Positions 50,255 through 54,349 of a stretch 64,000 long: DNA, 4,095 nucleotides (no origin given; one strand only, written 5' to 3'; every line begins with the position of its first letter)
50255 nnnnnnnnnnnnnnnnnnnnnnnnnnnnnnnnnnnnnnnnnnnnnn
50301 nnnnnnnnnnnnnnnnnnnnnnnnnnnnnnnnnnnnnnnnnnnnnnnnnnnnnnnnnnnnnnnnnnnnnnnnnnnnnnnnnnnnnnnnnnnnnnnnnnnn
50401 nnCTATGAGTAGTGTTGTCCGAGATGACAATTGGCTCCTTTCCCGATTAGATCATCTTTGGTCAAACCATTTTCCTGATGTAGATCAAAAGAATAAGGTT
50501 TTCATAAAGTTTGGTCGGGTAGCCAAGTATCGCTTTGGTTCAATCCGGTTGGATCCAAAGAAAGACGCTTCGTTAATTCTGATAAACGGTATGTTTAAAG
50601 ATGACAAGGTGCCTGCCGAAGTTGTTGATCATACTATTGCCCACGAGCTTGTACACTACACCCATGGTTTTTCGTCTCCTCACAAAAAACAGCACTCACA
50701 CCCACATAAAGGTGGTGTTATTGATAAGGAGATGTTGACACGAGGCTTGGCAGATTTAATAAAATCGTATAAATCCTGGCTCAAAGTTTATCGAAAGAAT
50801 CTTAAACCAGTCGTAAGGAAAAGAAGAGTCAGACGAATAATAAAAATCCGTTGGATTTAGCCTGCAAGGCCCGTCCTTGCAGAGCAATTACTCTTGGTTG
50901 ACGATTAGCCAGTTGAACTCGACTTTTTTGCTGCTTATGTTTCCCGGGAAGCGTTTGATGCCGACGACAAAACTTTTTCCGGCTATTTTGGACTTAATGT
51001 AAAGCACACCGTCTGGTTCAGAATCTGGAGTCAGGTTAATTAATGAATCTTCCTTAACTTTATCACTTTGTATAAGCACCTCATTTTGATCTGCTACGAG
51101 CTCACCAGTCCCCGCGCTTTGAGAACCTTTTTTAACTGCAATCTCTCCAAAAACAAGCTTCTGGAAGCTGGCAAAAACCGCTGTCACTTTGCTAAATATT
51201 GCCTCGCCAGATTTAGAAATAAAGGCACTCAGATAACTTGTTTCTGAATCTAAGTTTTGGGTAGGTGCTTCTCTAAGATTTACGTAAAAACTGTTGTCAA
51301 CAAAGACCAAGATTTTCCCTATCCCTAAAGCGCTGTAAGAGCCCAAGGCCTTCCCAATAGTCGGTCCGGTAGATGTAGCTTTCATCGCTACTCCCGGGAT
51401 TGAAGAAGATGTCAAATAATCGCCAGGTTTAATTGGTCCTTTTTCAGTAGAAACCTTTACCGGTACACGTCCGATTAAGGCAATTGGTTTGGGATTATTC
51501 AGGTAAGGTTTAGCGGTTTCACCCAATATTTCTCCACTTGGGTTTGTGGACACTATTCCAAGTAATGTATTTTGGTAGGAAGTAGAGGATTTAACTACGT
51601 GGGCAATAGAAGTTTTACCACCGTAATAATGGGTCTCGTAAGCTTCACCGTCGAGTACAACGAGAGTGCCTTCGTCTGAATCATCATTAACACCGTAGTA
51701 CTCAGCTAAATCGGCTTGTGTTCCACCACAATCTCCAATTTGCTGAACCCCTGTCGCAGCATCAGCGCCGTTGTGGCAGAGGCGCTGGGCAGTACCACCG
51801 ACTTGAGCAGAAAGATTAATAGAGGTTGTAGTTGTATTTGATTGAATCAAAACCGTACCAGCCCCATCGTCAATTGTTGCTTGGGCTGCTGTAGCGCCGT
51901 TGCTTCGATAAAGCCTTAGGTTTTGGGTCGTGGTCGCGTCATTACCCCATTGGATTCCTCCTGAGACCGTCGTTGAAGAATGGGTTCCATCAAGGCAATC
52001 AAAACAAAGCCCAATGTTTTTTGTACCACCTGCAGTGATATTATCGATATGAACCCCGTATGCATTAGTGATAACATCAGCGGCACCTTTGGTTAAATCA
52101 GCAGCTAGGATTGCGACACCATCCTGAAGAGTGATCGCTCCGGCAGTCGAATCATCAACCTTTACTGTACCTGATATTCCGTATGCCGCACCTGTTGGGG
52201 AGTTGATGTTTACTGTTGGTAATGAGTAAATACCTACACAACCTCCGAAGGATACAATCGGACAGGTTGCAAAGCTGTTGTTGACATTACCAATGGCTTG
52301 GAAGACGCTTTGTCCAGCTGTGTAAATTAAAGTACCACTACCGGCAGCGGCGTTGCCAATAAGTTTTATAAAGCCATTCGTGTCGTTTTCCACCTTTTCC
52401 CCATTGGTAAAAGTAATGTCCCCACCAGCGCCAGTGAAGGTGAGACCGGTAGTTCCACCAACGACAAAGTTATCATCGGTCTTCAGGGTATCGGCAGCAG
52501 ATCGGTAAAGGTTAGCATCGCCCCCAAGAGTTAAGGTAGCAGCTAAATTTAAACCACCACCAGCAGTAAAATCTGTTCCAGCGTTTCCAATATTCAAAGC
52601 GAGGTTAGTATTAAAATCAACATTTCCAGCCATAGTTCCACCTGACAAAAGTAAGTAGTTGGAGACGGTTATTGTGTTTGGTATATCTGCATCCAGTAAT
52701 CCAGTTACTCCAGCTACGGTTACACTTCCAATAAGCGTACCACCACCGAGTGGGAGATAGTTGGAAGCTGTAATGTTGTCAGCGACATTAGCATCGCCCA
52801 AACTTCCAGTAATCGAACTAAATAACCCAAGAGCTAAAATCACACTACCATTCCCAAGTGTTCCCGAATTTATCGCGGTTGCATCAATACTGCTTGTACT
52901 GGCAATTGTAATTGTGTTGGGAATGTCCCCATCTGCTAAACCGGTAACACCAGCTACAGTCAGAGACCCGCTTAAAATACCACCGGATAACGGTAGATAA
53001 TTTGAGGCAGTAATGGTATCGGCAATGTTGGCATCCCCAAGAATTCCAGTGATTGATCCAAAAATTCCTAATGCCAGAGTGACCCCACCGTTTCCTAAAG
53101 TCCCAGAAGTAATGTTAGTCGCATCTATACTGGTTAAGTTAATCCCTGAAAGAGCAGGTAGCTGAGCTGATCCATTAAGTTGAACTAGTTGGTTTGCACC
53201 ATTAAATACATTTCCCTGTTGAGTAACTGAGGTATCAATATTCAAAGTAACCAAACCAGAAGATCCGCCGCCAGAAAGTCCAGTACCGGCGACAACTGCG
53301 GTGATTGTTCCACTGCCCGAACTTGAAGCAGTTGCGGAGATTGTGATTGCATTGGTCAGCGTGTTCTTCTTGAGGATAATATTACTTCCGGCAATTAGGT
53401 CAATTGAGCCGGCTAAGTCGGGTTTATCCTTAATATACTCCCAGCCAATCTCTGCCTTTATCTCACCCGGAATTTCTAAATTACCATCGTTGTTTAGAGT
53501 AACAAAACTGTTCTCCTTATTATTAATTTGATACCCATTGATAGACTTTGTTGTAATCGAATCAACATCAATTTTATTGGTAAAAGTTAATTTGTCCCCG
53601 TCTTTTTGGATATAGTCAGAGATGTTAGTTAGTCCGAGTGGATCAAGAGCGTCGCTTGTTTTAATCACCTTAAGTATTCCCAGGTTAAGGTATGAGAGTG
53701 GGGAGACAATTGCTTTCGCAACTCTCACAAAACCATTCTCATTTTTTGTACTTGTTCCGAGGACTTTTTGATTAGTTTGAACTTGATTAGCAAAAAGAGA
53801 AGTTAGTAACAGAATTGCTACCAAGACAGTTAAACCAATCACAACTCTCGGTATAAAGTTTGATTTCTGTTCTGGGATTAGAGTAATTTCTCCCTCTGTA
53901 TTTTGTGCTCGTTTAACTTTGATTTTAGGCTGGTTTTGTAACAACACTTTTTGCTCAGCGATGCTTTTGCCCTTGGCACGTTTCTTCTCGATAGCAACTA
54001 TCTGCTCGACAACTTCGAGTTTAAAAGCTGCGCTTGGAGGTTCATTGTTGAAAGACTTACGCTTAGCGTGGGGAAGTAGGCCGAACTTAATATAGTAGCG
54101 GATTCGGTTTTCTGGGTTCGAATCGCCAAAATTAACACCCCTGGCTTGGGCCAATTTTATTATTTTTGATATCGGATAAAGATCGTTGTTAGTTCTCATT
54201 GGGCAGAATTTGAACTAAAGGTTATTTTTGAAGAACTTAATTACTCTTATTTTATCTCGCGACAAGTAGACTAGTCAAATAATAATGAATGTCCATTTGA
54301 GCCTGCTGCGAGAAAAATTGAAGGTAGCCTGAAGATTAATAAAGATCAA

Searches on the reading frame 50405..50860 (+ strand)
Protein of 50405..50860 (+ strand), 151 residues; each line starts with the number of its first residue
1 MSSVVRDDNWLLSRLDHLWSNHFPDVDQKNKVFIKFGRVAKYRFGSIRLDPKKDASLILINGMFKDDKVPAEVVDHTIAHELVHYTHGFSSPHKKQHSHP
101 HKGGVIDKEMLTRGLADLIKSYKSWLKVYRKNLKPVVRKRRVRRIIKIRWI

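Call 11: search_protein_families(library=pfam, proteins=[window:50405-50860:+], max_evalue=0.001)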
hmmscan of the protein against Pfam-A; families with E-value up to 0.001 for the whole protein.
window:50405-50860:+ (151 aa): 0 families

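Call 59: find_encoding_contigs(protein=window:50405-50860:+, flank=10000, max_places=6)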
Protein window:50405-50860:+ (151 aa): 3 contigs read that carry it; 3 places shown.
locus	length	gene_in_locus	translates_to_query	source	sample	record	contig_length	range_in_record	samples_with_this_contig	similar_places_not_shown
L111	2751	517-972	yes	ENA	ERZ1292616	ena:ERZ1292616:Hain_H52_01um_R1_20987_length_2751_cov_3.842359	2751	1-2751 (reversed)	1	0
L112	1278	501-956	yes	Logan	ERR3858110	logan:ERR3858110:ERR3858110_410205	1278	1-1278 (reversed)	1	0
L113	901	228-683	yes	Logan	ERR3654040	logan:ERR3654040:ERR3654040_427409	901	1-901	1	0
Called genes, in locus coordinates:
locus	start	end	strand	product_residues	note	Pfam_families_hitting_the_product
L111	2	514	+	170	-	?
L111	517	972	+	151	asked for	-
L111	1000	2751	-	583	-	?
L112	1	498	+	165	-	?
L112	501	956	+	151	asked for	-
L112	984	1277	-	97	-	?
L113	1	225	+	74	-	?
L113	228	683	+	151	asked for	-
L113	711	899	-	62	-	?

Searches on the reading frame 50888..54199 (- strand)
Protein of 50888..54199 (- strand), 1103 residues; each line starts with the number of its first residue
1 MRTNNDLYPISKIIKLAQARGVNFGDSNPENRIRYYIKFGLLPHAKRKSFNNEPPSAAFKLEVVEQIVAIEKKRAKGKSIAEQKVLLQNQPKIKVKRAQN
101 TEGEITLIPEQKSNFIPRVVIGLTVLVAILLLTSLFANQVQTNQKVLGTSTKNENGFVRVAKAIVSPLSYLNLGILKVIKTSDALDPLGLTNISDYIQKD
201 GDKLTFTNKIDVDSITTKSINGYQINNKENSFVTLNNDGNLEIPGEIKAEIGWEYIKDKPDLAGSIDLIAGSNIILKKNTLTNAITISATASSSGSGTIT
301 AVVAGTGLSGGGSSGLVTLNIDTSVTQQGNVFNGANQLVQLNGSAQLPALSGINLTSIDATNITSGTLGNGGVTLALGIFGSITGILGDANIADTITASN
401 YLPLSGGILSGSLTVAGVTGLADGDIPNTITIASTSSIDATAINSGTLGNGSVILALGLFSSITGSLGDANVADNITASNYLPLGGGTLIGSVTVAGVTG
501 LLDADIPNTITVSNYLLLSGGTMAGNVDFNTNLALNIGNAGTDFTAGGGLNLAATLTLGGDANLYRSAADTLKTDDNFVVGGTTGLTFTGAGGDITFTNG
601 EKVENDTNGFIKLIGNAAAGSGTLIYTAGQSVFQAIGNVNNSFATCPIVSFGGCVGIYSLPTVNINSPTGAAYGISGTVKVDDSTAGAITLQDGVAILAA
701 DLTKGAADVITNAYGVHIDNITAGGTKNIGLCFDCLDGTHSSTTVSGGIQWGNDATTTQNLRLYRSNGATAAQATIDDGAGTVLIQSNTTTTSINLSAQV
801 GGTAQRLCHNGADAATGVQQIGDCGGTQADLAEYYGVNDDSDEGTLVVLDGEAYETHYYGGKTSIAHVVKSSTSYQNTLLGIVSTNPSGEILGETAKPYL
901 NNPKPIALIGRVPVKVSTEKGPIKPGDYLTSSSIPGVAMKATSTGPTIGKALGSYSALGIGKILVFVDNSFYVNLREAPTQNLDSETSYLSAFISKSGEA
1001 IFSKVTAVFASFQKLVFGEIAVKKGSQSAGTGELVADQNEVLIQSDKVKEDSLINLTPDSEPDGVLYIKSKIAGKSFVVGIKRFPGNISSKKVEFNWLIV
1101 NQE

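Call 5: search_protein_families(library=pfam, proteins=[window:50888-54199:-], max_evalue=0.01)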
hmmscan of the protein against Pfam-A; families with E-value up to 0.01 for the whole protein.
window:50888-54199:- (1103 aa): 0 families
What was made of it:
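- Closest known: phi29 gp12 pre-neck appendage C-terminal. Different: Pfam finds no Peptidase_S74 or similar domain in A, B or C (call 5).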

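Call 16: find_encoding_contigs(protein=window:50888-54199:-, flank=10000, max_places=6)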
Protein window:50888-54199:- (1103 aa): no gene with exactly this product is on record in the collection.

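Call 39: search_protein_families(library=ncbifam, proteins=[window:50888-54199:-], max_evalue=0.1)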
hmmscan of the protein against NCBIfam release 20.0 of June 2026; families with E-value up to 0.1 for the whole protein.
window:50888-54199:- (1103 aa): 0 families

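Call 43: find_homologous_proteins(query=window:50888-54199:-, max_evalue=0.00001)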
Query window:50888-54199:- (1103 aa): 25 proteins with E <= 0.00001 among 8000 candidates.
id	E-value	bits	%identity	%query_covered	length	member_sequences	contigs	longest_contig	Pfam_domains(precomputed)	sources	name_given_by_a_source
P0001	0.0e+0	2358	100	100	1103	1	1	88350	-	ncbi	-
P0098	2.4e-237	809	63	41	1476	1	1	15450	-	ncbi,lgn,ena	-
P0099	2.7e-139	484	70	27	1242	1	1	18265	-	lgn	-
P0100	3.4e-91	325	33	60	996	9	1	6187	-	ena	-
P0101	2.0e-89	319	47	9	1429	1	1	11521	-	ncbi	-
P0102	8.2e-72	261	31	50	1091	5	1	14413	-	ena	-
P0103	8.3e-72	261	31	99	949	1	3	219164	-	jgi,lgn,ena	-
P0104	2.2e-57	213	29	99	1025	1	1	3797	-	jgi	-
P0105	1.9e-53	200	29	99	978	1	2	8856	-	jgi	jgi:hypothetical protein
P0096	9.9e-52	195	28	99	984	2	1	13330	-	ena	-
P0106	3.8e-49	186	39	12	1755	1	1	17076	-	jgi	jgi:hypothetical protein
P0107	3.4e-37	146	30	50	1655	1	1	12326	-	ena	-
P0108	5.6e-36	142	34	21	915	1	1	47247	-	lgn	-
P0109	1.1e-23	102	48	5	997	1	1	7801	-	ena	-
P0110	1.6e-19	88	37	10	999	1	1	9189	-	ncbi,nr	ncbi:MAG TPA: hypothetical protein VLE47_02015 [Candidatus Saccharimonadales bacterium]|nr:hypotheti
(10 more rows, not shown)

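Call 45: find_encoding_contigs(protein=P0098, flank=10000, max_places=4)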
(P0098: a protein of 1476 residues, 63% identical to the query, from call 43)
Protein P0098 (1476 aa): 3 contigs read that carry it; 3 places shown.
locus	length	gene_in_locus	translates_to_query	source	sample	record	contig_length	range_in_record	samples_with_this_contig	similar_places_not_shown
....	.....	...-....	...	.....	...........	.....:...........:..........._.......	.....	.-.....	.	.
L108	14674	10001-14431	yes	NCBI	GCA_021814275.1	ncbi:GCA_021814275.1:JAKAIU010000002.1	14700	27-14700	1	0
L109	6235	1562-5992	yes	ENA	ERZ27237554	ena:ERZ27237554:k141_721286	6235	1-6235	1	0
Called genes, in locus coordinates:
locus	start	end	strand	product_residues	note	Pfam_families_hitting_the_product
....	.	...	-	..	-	?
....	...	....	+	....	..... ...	-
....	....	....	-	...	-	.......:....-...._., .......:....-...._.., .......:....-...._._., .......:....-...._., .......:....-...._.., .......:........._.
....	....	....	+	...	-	-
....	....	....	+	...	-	-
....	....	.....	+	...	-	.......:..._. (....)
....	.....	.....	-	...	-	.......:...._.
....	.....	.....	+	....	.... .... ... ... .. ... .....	?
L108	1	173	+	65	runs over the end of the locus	?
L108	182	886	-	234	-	PF04203:Sortase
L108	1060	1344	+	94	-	PF04365:BrnT_toxin (weak)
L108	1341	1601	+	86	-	PF12441:CopG_antitoxin (weak)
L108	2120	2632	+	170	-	PF07963:N_methyl (weak)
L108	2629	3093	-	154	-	PF00334:NDK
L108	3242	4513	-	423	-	PF00675:Peptidase_M16, PF05193:Peptidase_M16_C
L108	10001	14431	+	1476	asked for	-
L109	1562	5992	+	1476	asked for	-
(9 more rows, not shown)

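Call 46: find_encoding_contigs(protein=P0099, flank=10000, max_places=4)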
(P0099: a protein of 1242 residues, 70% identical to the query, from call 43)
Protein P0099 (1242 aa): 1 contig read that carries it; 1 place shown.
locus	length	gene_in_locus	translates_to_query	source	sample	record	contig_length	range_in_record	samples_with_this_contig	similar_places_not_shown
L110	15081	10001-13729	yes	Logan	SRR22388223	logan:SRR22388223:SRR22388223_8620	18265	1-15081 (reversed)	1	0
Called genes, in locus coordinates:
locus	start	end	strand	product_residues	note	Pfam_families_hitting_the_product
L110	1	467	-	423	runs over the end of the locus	PF00675:Peptidase_M16, PF05193:Peptidase_M16_C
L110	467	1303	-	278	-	PF00149:Metallophos, PF12850:Metallophos_2 (weak)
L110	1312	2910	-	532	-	PF03485:Arg_tRNA_synt_N, PF00750:tRNA-synt_1d, PF05746:DALR_1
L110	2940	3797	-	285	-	PF00753:Lactamase_B, PF23023:Anti-Pycsar_Apyc1 (weak)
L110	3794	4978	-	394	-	PF03772:Competence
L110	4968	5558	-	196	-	PF10531:SLBB, PF12836:HHH_3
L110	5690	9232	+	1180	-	-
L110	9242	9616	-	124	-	-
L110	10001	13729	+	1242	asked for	-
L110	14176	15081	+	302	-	?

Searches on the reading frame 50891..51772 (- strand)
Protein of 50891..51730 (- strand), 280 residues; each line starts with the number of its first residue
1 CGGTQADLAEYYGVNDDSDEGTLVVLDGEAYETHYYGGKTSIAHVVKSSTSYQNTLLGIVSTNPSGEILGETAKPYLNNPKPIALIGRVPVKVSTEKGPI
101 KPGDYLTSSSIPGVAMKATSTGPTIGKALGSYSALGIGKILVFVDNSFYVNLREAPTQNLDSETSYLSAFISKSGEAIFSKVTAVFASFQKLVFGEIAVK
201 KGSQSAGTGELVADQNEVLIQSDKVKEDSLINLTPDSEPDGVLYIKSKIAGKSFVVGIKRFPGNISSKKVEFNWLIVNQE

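Call 38: search_protein_families(library=pfam, proteins=[window:50891-51730:-], max_evalue=1)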
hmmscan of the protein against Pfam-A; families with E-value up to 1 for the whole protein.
seq(280 aa): 0 families

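Call 61: predict_structure(alignment_id=A4)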
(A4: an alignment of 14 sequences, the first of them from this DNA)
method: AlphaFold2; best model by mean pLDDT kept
length: 294 residues; sequences in the alignment: 14
mean_pLDDT: 75.4   pTM: 0.53
mean pLDDT of the five models: 75.4, 73.6, 73.2, 73.2, 70.6
residues with pLDDT >= 90: 110; 70-90: 95; 50-70: 28; < 50: 61
segments of 3 or more residues with pLDDT < 50: 1-18, 169-211
pLDDT, mean of each block of 10 residues (from residue 1): 31 43 87 95 74 79 92 83 71 88 94 96 97 91 95 92 68 34 35 39 35 64 89 93 85 83 94 75 85 72
secondary structure, 60 per line:
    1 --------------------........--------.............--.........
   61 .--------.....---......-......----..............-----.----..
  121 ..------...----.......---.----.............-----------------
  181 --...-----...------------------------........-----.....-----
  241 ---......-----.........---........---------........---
elements in order: E21-28 E37-49 E52-61 E70-74 E78-83 H85-90 E95-108 E119-122 E129-131 E136-142 E151-163 E183-185 E191-193 E218-225 E231-235 E244-249 E255-263 E267-274 E284-291

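Call 63: fold_search(model_id=the predicted structure, library=pdb)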
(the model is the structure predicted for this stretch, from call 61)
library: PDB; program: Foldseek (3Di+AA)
matches with E <= 10: 414; with E <= 0.001: 0
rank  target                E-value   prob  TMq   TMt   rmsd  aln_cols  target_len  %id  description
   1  8pkh_DO               2.3e-03  1.00  0.27  0.45  12.1       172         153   16  Borrelia bacteriophage BB1 procapsid, fivefold-symmetrized outer shell (released 2023-07-12)
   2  8pkh_EA               3.6e-03  1.00  0.27  0.56   6.3       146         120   15  Borrelia bacteriophage BB1 procapsid, fivefold-symmetrized outer shell (released 2023-07-12)
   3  8pkh_EG               3.6e-03  1.00  0.28  0.44  11.8       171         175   15  Borrelia bacteriophage BB1 procapsid, fivefold-symmetrized outer shell (released 2023-07-12)
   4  8pkh_DG               4.0e-03  1.00  0.25  0.44  12.4       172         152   15  Borrelia bacteriophage BB1 procapsid, fivefold-symmetrized outer shell (released 2023-07-12)
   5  8pkh_DI               4.5e-03  1.00  0.27  0.47  12.8       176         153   15  Borrelia bacteriophage BB1 procapsid, fivefold-symmetrized outer shell (released 2023-07-12)
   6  3suc                  5.0e-03  1.00  0.30  0.13   7.1       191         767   14  Crystal structure of the pre-mature bacteriophage phi29 gene product 12 (released 2011-08-03)
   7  8pkh_ED               6.8e-03  1.00  0.28  0.47  11.4       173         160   16  Borrelia bacteriophage BB1 procapsid, fivefold-symmetrized outer shell (released 2023-07-12)
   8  8pkh_DM               7.5e-03  1.00  0.25  0.43   6.6       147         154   17  Borrelia bacteriophage BB1 procapsid, fivefold-symmetrized outer shell (released 2023-07-12)
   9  8pkh_DX               7.5e-03  1.00  0.28  0.47  11.3       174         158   17  Borrelia bacteriophage BB1 procapsid, fivefold-symmetrized outer shell (released 2023-07-12)
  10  8pkh_DF               7.9e-03  1.00  0.26  0.45  13.4       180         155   16  Borrelia bacteriophage BB1 procapsid, fivefold-symmetrized outer shell (released 2023-07-12)
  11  8pkh_EO               8.3e-03  1.00  0.26  0.42  11.7       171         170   15  Borrelia bacteriophage BB1 procapsid, fivefold-symmetrized outer shell (released 2023-07-12)
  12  8pkh_DH               8.8e-03  1.00  0.27  0.46  11.4       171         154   15  Borrelia bacteriophage BB1 procapsid, fivefold-symmetrized outer shell (released 2023-07-12)
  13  8pkh_FJ               1.0e-02  1.00  0.28  0.46   6.0       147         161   17  Borrelia bacteriophage BB1 procapsid, fivefold-symmetrized outer shell (released 2023-07-12)
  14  8pkh_EB               1.1e-02  1.00  0.26  0.44  12.7       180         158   14  Borrelia bacteriophage BB1 procapsid, fivefold-symmetrized outer shell (released 2023-07-12)
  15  8pkh_EJ               1.3e-02  1.00  0.27  0.44  12.7       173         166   14  Borrelia bacteriophage BB1 procapsid, fivefold-symmetrized outer shell (released 2023-07-12)
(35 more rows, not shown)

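Call 66: fold_search(model_id=the predicted structure, library=viral)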
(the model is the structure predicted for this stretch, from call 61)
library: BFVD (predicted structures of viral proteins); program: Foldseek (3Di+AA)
matches with E <= 10: 810; with E <= 0.001: 61
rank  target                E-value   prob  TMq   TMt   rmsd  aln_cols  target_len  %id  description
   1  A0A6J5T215            3.3e-11  1.00  0.38  0.22   8.2       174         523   32  Uncharacterized protein [uncultured Caudovirales phage]
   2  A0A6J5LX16            1.1e-09  1.00  0.36  0.16   7.9       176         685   28  Uncharacterized protein [uncultured Caudovirales phage]
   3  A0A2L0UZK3            1.2e-09  1.00  0.39  0.20   6.7       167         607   28  Uncharacterized protein [Agrobacterium phage Atu_ph07]
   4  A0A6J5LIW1            1.8e-09  1.00  0.38  0.57   4.8       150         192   29  Uncharacterized protein [uncultured Caudovirales phage]
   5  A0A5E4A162            2.3e-09  1.00  0.38  0.24   6.8       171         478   28  (no name in the UniProt tables at hand)
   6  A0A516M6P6            5.4e-09  1.00  0.40  0.25   4.9       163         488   23  (no name in the UniProt tables at hand)
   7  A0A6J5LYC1            6.0e-09  1.00  0.35  0.08   8.0       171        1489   27  Uncharacterized protein [uncultured Caudovirales phage]
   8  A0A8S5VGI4            6.7e-09  1.00  0.37  0.60   7.2       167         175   27  Preneck appendage protein [Myoviridae sp. ctkfK18]
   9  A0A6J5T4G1            1.1e-08  1.00  0.37  0.31   7.4       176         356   23  Uncharacterized protein [uncultured Caudovirales phage]
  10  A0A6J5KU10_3          1.4e-08  1.00  0.39  0.11   6.2       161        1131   32  Uncharacterized protein [uncultured Caudovirales phage]
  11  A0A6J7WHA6            1.6e-08  1.00  0.36  0.37   8.3       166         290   28  Uncharacterized protein [uncultured Caudovirales phage]
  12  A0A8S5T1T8            2.1e-08  1.00  0.38  0.62   7.2       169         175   27  Preneck appendage protein barrel, VIRAL PROTEIN.8A [Myoviridae sp. ctWb16]
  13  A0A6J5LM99            3.1e-08  1.00  0.34  0.47   7.8       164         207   30  Uncharacterized protein [uncultured Caudovirales phage]
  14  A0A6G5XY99            6.8e-08  1.00  0.39  0.22   6.6       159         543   25  (no name in the UniProt tables at hand)
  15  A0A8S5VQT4            9.7e-08  1.00  0.38  0.32   5.7       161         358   19  (no name in the UniProt tables at hand)
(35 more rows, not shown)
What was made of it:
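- On Module (domain) shuffling among tail-fibre-like proteins: Foldseek of the C-terminal domain model against BFVD gives E=3e-11, including 'preneck appendage' and tail-fibre-like proteins (call 66).
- Closest known: phi29 gp12 pre-neck appendage C-terminal. Same: The first C-terminal sub-domain of B (model residues ~20-165, pLDDT ~90) matches gp12's C-terminal fragment (PDB, E~5e-3 to 1.5e-2) and 'preneck appendage protein' models in BFVD (E~7e-9 to 2e-8) (calls 63, 66).
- The C-terminal domain model (pLDDT 75) matches C-terminal parts of phage tail and appendage proteins at E=3e-11 (calls 61, 66). The C-terminal domain is phage-like (call 66).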
